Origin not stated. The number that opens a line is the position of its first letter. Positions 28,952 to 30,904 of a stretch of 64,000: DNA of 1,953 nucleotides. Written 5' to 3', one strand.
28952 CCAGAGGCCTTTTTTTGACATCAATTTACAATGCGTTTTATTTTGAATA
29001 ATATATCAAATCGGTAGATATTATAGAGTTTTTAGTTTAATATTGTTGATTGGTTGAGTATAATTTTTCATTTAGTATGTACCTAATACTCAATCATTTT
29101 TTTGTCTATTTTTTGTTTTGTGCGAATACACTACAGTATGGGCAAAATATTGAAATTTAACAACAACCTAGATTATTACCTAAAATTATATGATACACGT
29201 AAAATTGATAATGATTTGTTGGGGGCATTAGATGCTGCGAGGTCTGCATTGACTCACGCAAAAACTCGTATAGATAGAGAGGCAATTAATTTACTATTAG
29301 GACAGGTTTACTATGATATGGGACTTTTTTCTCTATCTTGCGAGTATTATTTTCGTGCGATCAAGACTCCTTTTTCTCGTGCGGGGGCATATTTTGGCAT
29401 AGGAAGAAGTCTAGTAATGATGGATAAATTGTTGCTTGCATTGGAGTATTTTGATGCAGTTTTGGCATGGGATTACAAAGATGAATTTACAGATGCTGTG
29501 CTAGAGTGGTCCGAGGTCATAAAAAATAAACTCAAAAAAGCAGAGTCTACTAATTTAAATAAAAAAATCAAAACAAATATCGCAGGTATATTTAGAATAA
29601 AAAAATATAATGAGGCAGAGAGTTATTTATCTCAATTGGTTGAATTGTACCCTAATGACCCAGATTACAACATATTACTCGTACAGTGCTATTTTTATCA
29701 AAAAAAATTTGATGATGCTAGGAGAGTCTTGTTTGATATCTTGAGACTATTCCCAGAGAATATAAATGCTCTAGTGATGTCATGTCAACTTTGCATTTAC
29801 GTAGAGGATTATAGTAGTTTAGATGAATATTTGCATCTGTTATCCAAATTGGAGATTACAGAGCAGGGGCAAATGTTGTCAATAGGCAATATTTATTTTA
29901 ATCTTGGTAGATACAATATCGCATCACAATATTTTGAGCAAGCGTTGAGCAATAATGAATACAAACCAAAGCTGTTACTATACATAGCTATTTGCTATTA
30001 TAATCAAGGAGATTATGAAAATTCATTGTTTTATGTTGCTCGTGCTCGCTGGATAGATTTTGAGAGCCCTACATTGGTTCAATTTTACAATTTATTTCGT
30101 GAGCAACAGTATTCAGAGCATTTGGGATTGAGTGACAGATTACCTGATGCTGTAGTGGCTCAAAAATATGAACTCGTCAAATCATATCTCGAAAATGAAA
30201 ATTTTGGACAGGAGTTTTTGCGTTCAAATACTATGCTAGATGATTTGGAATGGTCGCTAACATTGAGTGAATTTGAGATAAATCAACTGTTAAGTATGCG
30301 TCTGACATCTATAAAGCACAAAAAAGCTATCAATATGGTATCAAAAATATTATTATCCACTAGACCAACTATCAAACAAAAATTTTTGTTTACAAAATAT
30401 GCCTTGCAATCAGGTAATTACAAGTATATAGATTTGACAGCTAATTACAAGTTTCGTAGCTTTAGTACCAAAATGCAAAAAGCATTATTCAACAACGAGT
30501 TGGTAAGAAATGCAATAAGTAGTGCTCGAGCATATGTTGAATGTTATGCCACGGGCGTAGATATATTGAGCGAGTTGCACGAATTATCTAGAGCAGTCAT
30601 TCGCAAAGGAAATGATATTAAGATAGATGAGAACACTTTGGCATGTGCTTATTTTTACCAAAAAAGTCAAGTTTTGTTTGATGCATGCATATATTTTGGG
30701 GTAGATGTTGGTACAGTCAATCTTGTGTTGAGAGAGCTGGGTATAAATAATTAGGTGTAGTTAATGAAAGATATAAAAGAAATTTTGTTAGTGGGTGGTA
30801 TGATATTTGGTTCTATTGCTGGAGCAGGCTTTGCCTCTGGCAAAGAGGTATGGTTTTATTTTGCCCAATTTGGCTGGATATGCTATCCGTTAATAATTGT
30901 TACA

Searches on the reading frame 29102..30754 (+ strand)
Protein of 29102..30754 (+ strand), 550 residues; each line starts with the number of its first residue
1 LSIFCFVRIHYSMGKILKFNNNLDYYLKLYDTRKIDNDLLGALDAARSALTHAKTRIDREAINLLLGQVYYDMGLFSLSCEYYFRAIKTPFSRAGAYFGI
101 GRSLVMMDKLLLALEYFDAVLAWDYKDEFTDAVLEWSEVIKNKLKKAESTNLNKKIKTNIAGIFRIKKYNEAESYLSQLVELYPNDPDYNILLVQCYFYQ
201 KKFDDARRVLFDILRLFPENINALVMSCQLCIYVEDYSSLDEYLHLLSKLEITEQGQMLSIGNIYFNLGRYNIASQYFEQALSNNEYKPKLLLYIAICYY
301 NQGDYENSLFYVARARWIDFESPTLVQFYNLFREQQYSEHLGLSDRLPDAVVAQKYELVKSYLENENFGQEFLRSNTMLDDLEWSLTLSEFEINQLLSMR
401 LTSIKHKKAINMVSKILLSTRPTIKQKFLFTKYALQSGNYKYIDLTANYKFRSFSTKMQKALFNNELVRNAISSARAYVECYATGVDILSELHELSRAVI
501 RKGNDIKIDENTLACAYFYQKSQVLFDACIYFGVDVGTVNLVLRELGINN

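Call 82: search_protein_families(library=pfam, proteins=[window:29102-30754:+], max_evalue=0.00001)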
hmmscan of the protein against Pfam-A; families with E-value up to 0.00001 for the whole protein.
window:29102-30754:+ (550 aa): 9 families
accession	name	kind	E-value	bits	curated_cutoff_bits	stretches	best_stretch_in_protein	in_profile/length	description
PF07719.23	TPR_2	-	8.5e-15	54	27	0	261-285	7-31/34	Tetratricopeptide repeat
PF14559.12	TPR_19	-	3.7e-14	53.3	25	1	167-220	5-58/68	Tetratricopeptide repeat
PF13432.12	TPR_16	-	4e-13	50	32.7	0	261-313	3-54/65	Tetratricopeptide repeat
PF00515.34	TPR_1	-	8.4e-13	48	27.8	0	261-285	7-31/34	Tetratricopeptide repeat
PF13428.12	TPR_14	-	1.4e-11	44.3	23.5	0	192-229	6-43/44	Tetratricopeptide repeat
PF13181.12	TPR_8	-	7.2e-11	41.8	25.7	0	260-285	6-31/34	Tetratricopeptide repeat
PF12895.13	ANAPC3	-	1.9e-09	38.1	27.2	0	168-237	4-72/82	Anaphase-promoting complex, cyclosome, subunit 3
PF13174.12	TPR_6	-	5.2e-09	36.6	26.3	0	292-308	3-19/33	Tetratricopeptide repeat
PF13424.12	TPR_12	-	1.7e-08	35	30.1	0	258-315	5-71/77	Tetratricopeptide repeat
